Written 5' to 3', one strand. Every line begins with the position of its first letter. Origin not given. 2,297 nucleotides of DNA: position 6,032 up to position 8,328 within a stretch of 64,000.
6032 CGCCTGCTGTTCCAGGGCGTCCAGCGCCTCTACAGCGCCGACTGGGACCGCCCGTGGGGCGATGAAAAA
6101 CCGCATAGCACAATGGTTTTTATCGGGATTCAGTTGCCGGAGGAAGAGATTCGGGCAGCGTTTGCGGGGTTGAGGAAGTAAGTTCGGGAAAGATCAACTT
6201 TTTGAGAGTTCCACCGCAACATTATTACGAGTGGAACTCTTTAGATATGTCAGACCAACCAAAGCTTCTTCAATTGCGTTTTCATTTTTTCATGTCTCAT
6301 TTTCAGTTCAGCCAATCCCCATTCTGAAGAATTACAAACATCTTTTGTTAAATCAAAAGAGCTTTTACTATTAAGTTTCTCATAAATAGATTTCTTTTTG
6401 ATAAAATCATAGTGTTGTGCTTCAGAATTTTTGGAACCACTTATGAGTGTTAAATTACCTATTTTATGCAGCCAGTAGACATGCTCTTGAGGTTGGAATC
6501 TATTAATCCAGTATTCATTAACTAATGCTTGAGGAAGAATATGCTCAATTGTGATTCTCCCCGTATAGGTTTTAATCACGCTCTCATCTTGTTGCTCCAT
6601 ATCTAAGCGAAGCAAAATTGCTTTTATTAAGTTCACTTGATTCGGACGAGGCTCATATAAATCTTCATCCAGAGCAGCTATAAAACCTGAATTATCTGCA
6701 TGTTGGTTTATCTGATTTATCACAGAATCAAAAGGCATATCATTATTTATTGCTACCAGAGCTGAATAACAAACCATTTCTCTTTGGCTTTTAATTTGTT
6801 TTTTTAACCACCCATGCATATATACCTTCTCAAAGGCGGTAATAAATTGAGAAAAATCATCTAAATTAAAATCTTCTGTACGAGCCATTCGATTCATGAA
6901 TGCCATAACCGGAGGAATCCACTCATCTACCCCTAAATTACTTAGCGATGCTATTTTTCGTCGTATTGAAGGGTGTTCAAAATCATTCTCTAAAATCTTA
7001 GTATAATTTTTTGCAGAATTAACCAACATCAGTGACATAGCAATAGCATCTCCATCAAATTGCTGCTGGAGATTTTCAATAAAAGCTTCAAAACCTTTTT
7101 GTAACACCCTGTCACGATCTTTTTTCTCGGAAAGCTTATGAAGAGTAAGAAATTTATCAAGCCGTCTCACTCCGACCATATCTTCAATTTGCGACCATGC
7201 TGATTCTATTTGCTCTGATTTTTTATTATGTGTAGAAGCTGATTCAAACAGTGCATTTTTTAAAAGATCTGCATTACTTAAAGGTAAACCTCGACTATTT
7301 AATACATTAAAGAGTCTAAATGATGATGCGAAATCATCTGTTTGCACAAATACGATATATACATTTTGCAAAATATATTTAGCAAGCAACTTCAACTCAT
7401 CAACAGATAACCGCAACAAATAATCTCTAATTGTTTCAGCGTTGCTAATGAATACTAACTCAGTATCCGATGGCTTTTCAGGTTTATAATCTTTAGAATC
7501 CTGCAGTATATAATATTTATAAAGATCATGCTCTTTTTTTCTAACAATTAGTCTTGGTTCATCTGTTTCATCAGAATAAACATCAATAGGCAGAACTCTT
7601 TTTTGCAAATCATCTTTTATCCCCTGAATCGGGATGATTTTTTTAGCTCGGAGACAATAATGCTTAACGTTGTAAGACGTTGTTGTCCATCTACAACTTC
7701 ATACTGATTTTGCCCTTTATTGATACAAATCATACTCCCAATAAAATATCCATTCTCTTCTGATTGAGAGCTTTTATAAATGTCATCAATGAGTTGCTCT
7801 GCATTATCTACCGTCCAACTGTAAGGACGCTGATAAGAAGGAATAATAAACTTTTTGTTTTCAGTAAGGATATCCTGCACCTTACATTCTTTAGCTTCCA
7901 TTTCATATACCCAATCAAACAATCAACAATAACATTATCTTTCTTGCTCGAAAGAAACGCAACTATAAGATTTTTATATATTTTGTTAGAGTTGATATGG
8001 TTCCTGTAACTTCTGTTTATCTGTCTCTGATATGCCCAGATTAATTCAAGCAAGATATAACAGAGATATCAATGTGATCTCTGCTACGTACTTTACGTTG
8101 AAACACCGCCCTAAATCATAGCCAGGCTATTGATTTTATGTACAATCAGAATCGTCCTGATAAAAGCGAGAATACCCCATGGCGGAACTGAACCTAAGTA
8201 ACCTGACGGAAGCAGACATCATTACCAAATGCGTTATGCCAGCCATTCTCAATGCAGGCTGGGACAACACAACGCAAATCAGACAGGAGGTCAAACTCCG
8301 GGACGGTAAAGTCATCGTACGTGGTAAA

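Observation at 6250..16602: Remodelled immigration-control locus: type IB-like hsdRMS flanked by two disrupted GmrSD-like type IV restriction genes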

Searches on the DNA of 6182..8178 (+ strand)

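Call 6: search_dna_similar(query=window:6182-8178:+, collection=ecoli_genomes, mode=near, max_rows=30)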
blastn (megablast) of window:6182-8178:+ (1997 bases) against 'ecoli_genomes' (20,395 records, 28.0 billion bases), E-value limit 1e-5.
Records with a match: 620; places in all: 621; records where one place covers at least 80% of the query: 571.
Genomes with a match: 620 of 5426; with a place that covers at least 80% of the query: 571. Places per genome that has any: lowest 1, median 1, highest 2. On chromosomes: 621 places; on plasmids: 0.
Best place of each record, by identity: >=99% 615; 95-99% 5.
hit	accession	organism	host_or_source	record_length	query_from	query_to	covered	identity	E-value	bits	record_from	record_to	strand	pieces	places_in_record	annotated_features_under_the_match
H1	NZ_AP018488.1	Escherichia coli O157:H7 strain PV15-279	Homo sapiens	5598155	1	1997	100%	100.0%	0e+0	3688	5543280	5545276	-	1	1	HNH endonuclease family protein | DUF262 domain-containing protein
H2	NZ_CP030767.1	Escherichia coli strain 2017C-4109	missing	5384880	1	1997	100%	100.0%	0e+0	3688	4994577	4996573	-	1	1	HNH endonuclease family protein | DUF262 domain-containing protein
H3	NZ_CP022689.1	Escherichia coli strain CDC#03-98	missing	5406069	1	1997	100%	100.0%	0e+0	3688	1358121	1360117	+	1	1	HNH endonuclease family protein | DUF262 domain-containing protein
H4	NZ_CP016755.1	Escherichia coli strain FORC_044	Homo sapiens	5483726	1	1997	100%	100.0%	0e+0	3688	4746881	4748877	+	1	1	HNH endonuclease family protein | DUF262 domain-containing protein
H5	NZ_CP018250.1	Escherichia coli strain 10671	Cattle faeces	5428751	1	1997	100%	100.0%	0e+0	3688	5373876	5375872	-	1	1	HNH endonuclease family protein | DUF262 domain-containing protein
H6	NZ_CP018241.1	Escherichia coli strain 319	missing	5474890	1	1997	100%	100.0%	0e+0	3688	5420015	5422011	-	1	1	HNH endonuclease family protein | DUF262 domain-containing protein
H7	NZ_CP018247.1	Escherichia coli strain 7784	Cattle faeces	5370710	1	1997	100%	100.0%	0e+0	3688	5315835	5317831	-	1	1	HNH endonuclease family protein | DUF262 domain-containing protein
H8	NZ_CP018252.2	Escherichia coli strain 9000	Cattle faeces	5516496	1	1997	100%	100.0%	0e+0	3688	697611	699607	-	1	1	HNH endonuclease family protein | DUF262 domain-containing protein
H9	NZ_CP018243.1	Escherichia coli strain 350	missing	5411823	1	1997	100%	100.0%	0e+0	3688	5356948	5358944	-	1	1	HNH endonuclease family protein | DUF262 domain-containing protein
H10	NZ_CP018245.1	Escherichia coli strain 472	missing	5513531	1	1997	100%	100.0%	0e+0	3688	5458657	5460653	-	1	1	HNH endonuclease family protein | DUF262 domain-containing protein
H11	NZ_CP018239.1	Escherichia coli strain 272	missing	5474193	1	1997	100%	100.0%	0e+0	3688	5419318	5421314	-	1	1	HNH endonuclease family protein | DUF262 domain-containing protein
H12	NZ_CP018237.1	Escherichia coli strain 155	missing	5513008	1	1997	100%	100.0%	0e+0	3688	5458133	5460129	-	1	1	HNH endonuclease family protein | DUF262 domain-containing protein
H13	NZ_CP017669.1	Escherichia coli O157:H7 strain PA20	stool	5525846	1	1997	100%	100.0%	0e+0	3688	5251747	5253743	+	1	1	HNH endonuclease family protein | DUF262 domain-containing protein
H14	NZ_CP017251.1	Escherichia coli strain NADC 5570/86-24/6564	not applicable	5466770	1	1997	100%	100.0%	0e+0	3688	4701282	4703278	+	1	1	HNH endonuclease family protein | DUF262 domain-containing protein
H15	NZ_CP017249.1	Escherichia coli strain NADC 5570/86-24/6565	not applicable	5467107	1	1997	100%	100.0%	0e+0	3688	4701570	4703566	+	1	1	HNH endonuclease family protein | DUF262 domain-containing protein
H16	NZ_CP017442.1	Escherichia coli O157:H7 strain 4276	Cattle Hide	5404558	1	1997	100%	100.0%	0e+0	3688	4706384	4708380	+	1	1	HNH endonuclease family protein | DUF262 domain-containing protein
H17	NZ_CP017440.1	Escherichia coli O157:H7 strain 3384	Cattle Hide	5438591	1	1997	100%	100.0%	0e+0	3688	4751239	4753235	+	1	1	HNH endonuclease family protein | DUF262 domain-containing protein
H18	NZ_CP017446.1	Escherichia coli O157:H7 strain 9234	Cattle Hide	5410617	1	1997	100%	100.0%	0e+0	3688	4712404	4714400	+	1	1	HNH endonuclease family protein | DUF262 domain-containing protein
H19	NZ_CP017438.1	Escherichia coli O157:H7 strain 2159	Cattle Hide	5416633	1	1997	100%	100.0%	0e+0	3688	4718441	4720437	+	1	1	HNH endonuclease family protein | DUF262 domain-containing protein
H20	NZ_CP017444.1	Escherichia coli O157:H7 strain 8368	Cattle Hide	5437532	1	1997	100%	100.0%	0e+0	3688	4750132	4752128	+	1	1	HNH endonuclease family protein | DUF262 domain-containing protein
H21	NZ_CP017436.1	Escherichia coli O157:H7 strain 2149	Cattle Hide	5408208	1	1997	100%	100.0%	0e+0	3688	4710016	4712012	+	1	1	HNH endonuclease family protein | DUF262 domain-containing protein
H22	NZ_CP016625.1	Escherichia coli O157:H7 strain FRIK944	Bos taurus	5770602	1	1997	100%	100.0%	0e+0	3688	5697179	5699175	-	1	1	HNH endonuclease family protein | DUF262 domain-containing protein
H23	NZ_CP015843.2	Escherichia coli O157:H7 strain FRIK2455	Bos taurus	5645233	1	1997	100%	100.0%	0e+0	3688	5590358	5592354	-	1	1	HNH endonuclease family protein | DUF262 domain-containing protein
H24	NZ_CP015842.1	Escherichia coli O157:H7 strain FRIK2533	water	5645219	1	1997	100%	100.0%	0e+0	3688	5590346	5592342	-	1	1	HNH endonuclease family protein | DUF262 domain-containing protein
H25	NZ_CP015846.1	Escherichia coli O157:H7 strain FRIK2069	Bos taurus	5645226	1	1997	100%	100.0%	0e+0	3688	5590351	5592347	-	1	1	HNH endonuclease family protein | DUF262 domain-containing protein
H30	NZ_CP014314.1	Escherichia coli O157:H7 strain JEONG-1266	Bos taurus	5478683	1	1997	100%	100.0%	0e+0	3688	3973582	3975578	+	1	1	HNH endonuclease family protein | DUF262 domain-containing protein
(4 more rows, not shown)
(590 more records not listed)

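Call 8: get_annotated_region(hit=H3, flank=10000)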
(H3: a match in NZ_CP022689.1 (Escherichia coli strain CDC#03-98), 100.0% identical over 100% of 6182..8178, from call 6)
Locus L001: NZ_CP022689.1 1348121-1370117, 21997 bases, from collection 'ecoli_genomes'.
description: Escherichia coli strain CDC#03-98 chromosome, complete genome
organism: Escherichia coli strain CDC#03-98 (NCBI taxid 562)
replicon: chromosome; assembly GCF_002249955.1
host: missing; source: missing; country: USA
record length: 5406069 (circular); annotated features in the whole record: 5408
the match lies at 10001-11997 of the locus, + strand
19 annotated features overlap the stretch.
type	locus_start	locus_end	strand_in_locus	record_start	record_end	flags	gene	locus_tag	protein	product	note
CDS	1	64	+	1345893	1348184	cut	opgB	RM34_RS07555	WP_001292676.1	phosphatidylglycerol--membrane-oligosaccharide glycerophosphotransferase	-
CDS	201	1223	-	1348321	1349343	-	lgoD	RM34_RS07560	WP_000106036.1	L-galactonate oxidoreductase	-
CDS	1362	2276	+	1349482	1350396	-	lgoR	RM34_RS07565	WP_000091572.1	GntR family transcriptional regulator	-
CDS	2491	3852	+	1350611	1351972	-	lgoT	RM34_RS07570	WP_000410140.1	MFS transporter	-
CDS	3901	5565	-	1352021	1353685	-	tsr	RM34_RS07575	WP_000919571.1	methyl-accepting chemotaxis protein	-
CDS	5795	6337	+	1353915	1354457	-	-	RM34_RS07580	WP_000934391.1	hypothetical protein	-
CDS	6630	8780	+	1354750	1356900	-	btsT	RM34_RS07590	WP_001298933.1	pyruvate/proton symporter BtsT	-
CDS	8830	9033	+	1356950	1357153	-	yjiX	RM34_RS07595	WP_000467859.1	YbdD/YjiX family protein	-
CDS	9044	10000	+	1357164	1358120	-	yjiA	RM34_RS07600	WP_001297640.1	GTPase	-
CDS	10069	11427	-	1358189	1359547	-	-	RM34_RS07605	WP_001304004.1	HNH endonuclease family protein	-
CDS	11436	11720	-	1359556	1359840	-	-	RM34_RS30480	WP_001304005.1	DUF262 domain-containing protein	-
CDS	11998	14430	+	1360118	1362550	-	hsdR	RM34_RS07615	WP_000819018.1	EcoAI/FtnUII family type I restriction enzme subunit R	-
CDS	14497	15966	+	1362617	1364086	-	-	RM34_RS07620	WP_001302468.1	type I restriction-modification system subunit M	-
CDS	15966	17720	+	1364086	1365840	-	-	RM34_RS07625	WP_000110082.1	restriction endonuclease subunit S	-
CDS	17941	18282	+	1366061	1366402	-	symE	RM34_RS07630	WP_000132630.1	endoribonuclease SymE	-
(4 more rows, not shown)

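Call 9: search_dna_similar(query=window:6182-8178:+, collection=ecoli_genomes, mode=near, max_rows=60, rows=spread)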
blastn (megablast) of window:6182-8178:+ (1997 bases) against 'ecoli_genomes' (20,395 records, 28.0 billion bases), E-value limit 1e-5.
Records with a match: 620; places in all: 621; records where one place covers at least 80% of the query: 571.
Genomes with a match: 620 of 5426; with a place that covers at least 80% of the query: 571. Places per genome that has any: lowest 1, median 1, highest 2. On chromosomes: 621 places; on plasmids: 0.
Best place of each record, by identity: >=99% 615; 95-99% 5.
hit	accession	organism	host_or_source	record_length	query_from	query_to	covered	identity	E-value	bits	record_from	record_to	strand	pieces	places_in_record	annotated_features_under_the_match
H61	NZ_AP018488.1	Escherichia coli O157:H7 strain PV15-279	Homo sapiens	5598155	1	1997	100%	100.0%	0e+0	3688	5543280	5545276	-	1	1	HNH endonuclease family protein | DUF262 domain-containing protein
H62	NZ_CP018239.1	Escherichia coli strain 272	missing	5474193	1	1997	100%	100.0%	0e+0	3688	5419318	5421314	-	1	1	HNH endonuclease family protein | DUF262 domain-containing protein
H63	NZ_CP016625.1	Escherichia coli O157:H7 strain FRIK944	Bos taurus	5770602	1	1997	100%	100.0%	0e+0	3688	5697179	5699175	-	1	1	HNH endonuclease family protein | DUF262 domain-containing protein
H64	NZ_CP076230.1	Escherichia coli O157:H7 strain Rafaela_II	Rectal swab of live bovine cattle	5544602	1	1997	100%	100.0%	0e+0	3688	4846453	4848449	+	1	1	HNH endonuclease family protein | DUF262 domain-containing protein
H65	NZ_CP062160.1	Escherichia coli strain 20R2R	culture mutant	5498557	1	1997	100%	100.0%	0e+0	3688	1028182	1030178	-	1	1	HNH endonuclease family protein | DUF262 domain-containing protein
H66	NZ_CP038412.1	Escherichia coli O157:H7 strain 493/89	Homo sapiens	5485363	1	1997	100%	100.0%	0e+0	3688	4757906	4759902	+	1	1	HNH endonuclease family protein | DUF262 domain-containing protein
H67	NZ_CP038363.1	Escherichia coli O157:H7 strain F7349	missing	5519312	1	1997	100%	100.0%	0e+0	3688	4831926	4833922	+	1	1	HNH endonuclease family protein | DUF262 domain-containing protein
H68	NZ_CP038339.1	Escherichia coli O157:H7 strain H6437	Homo sapiens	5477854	1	1997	100%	100.0%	0e+0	3688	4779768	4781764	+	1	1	HNH endonuclease family protein | DUF262 domain-containing protein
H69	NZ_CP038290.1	Escherichia coli O157:H7 strain TX 265-1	cattle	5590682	1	1997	100%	100.0%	0e+0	3688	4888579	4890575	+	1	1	HNH endonuclease family protein | DUF262 domain-containing protein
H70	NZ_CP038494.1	Escherichia coli O157:H7 strain TT12B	Homo sapiens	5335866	1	1997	100%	100.0%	0e+0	3688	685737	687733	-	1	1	HNH endonuclease family protein | DUF262 domain-containing protein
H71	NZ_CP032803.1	Escherichia coli strain ERL05-1306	Diced lamb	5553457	1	1997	100%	100.0%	0e+0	3688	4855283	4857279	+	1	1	HNH endonuclease family protein | DUF262 domain-containing protein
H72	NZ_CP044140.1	Escherichia coli O157 strain AR-0430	missing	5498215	1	1997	100%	100.0%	0e+0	3688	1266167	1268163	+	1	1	HNH endonuclease family protein | DUF262 domain-containing protein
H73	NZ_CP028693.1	Escherichia coli strain 108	cattle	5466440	1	1997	100%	100.0%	0e+0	3688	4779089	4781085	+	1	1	HNH endonuclease family protein | DUF262 domain-containing protein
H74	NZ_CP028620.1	Escherichia coli strain 139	cattle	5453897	1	1997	100%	100.0%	0e+0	3688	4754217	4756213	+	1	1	HNH endonuclease family protein | DUF262 domain-containing protein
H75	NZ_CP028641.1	Escherichia coli strain 132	cattle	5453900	1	1997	100%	100.0%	0e+0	3688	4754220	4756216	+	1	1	HNH endonuclease family protein | DUF262 domain-containing protein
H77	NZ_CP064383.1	Escherichia coli O157:H7 strain PartA-EcoliO157H7-RM8376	missing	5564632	1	1997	100%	100.0%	0e+0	3688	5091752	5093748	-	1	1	HNH endonuclease family protein | DUF262 domain-containing protein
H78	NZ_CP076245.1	Escherichia coli O157:H7 strain Balcarce_24.2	Rectal swab of live bovine cattle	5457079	1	1997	100%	100.0%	0e+0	3688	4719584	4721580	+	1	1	HNH endonuclease family protein | DUF262 domain-containing protein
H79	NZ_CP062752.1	Escherichia coli O157:H7 strain Z910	Bovine Faeces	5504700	1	1997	100%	100.0%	0e+0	3688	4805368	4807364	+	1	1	HNH endonuclease family protein | DUF262 domain-containing protein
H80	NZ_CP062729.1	Escherichia coli O157:H7 strain Z1811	Bovine Faeces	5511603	1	1997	100%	100.0%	0e+0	3688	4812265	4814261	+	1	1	HNH endonuclease family protein | DUF262 domain-containing protein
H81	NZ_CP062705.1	Escherichia coli O157:H7 strain Z1833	Bovine Faeces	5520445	1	1997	100%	100.0%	0e+0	3688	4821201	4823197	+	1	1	HNH endonuclease family protein | DUF262 domain-containing protein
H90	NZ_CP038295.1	Escherichia coli O55:H7 strain TB182A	Homo sapiens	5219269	1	1997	100%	99.9%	0e+0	3677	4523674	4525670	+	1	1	HNH endonuclease family protein | DUF262 domain-containing protein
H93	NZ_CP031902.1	Escherichia coli O104:H4 strain FWSEC0009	Homo sapiens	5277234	1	1997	100%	99.5%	0e+0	3639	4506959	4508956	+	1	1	DUF262 domain-containing protein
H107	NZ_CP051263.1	Escherichia coli CFT073 strain CFT073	missing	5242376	1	1997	100%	99.1%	0e+0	3589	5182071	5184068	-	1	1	DUF262 domain-containing protein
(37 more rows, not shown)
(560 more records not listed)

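Call 10: get_annotated_region(hit=H107, flank=11000)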
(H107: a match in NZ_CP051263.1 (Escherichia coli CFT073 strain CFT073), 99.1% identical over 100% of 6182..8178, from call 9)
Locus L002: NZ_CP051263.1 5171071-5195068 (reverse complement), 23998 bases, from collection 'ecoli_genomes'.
description: Escherichia coli CFT073 chromosome, complete genome
organism: Escherichia coli CFT073 strain CFT073 (NCBI taxid 199310)
replicon: chromosome; assembly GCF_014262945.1
host: -; source: missing; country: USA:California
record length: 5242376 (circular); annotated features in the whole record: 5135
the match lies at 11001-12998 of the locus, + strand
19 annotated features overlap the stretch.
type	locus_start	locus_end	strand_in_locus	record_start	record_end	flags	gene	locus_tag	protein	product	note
CDS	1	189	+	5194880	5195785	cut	-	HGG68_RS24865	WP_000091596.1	GntR family transcriptional regulator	-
CDS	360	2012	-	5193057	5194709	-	-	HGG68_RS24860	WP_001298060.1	Na+/H+ antiporter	-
CDS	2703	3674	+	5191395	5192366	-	-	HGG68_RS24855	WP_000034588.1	C4-dicarboxylate TRAP transporter substrate-binding protein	-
CDS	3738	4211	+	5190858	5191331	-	-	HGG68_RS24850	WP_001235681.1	TRAP transporter small permease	-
CDS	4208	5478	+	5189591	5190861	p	-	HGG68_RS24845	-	TRAP transporter large permease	frameshifted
CDS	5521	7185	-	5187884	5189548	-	tsr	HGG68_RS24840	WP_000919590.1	methyl-accepting chemotaxis protein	-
CDS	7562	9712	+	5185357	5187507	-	btsT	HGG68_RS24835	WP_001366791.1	pyruvate/proton symporter BtsT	-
CDS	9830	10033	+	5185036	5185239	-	yjiX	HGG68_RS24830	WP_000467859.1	YbdD/YjiX family protein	-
CDS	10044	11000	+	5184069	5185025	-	yjiA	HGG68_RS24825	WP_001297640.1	GTPase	-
CDS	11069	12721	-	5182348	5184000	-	-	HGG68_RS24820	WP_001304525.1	DUF262 domain-containing protein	-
CDS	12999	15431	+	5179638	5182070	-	hsdR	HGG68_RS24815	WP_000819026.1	EcoAI/FtnUII family type I restriction enzme subunit R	-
CDS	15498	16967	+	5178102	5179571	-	-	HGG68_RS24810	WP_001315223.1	type I restriction-modification system subunit M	-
CDS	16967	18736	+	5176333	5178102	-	-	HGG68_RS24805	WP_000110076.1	restriction endonuclease subunit S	-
CDS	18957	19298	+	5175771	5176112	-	symE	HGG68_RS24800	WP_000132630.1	endoribonuclease SymE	-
CDS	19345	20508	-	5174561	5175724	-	-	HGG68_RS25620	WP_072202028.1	GmrSD restriction endonuclease domain-containing protein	-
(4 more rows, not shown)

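Call 11: get_annotated_region(hit=H93, flank=11000)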
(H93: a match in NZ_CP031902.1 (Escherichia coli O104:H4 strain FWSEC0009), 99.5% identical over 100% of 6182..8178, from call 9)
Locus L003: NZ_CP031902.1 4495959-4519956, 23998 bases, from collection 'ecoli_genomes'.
description: Escherichia coli O104:H4 strain FWSEC0009 chromosome, complete genome
organism: Escherichia coli O104:H4 strain FWSEC0009 (NCBI taxid 1038927)
replicon: chromosome; assembly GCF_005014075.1
host: Homo sapiens; source: Clinical: Human (Homo sapiens); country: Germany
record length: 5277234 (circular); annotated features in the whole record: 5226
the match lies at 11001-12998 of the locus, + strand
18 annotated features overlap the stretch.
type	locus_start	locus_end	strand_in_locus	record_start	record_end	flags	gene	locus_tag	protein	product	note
CDS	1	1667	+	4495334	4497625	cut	opgB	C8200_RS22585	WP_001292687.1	phosphatidylglycerol--membrane-oligosaccharide glycerophosphotransferase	-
CDS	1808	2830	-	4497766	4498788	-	lgoD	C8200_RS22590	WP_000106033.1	L-galactonate oxidoreductase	-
CDS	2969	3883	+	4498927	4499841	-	lgoR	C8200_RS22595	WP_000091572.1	GntR family transcriptional regulator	-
CDS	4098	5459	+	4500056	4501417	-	lgoT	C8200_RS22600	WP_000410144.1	MFS transporter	-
CDS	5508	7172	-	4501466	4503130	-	tsr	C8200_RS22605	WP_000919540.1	methyl-accepting chemotaxis protein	-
CDS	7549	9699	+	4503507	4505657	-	btsT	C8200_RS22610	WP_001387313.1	pyruvate/proton symporter BtsT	-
CDS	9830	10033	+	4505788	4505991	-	yjiX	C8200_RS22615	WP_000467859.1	YbdD/YjiX family protein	-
CDS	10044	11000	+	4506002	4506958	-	yjiA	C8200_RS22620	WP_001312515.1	GTPase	-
CDS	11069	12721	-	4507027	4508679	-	-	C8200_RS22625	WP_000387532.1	DUF262 domain-containing protein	-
CDS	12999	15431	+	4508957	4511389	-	hsdR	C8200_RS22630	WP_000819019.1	EcoAI/FtnUII family type I restriction enzme subunit R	-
CDS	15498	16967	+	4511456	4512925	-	-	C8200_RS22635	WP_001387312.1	type I restriction-modification system subunit M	-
CDS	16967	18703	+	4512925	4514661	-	-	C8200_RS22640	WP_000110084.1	restriction endonuclease subunit S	-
CDS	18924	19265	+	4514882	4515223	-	symE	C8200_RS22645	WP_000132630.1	endoribonuclease SymE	-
CDS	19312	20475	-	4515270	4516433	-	-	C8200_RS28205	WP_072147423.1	GmrSD restriction endonuclease domain-containing protein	-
CDS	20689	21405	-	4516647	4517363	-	-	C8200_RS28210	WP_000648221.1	DUF262 domain-containing protein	-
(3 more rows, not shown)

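Call 39: get_annotated_region(hit=H90, flank=11000)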
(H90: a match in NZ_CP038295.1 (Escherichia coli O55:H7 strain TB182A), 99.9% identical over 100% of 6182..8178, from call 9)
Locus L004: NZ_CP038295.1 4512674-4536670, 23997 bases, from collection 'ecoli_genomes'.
description: Escherichia coli O55:H7 strain TB182A chromosome, complete genome
organism: Escherichia coli O55:H7 strain TB182A (NCBI taxid 244320)
replicon: chromosome; assembly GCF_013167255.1
host: Homo sapiens; source: missing; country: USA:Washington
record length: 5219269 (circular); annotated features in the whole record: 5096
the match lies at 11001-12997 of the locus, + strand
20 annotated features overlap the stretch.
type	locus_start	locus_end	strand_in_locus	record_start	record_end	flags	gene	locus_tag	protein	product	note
CDS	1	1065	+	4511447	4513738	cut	opgB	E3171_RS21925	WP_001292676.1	phosphatidylglycerol--membrane-oligosaccharide glycerophosphotransferase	-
CDS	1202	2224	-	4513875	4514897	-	lgoD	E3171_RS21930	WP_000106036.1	L-galactonate oxidoreductase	-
CDS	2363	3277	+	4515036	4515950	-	lgoR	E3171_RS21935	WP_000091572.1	GntR family transcriptional regulator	-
CDS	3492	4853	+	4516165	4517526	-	lgoT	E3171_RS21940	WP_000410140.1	MFS transporter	-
CDS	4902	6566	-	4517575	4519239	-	tsr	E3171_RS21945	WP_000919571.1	methyl-accepting chemotaxis protein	-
CDS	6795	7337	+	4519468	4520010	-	-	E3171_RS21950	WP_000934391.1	hypothetical protein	-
CDS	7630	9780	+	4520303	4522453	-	btsT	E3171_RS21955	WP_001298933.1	pyruvate/proton symporter BtsT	-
CDS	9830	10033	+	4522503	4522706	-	yjiX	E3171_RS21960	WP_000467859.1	YbdD/YjiX family protein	-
CDS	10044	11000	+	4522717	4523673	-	yjiA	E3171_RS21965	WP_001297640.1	GTPase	-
CDS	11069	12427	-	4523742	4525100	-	-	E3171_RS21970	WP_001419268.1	HNH endonuclease family protein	-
CDS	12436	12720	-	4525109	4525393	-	-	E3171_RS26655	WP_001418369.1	DUF262 domain-containing protein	-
CDS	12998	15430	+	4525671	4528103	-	hsdR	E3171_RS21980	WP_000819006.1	EcoAI/FtnUII family type I restriction enzme subunit R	-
CDS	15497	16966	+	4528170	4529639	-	-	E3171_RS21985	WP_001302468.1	type I restriction-modification system subunit M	-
CDS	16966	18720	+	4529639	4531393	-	-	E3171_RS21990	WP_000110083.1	restriction endonuclease subunit S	-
CDS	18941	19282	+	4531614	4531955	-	symE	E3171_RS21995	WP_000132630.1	endoribonuclease SymE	-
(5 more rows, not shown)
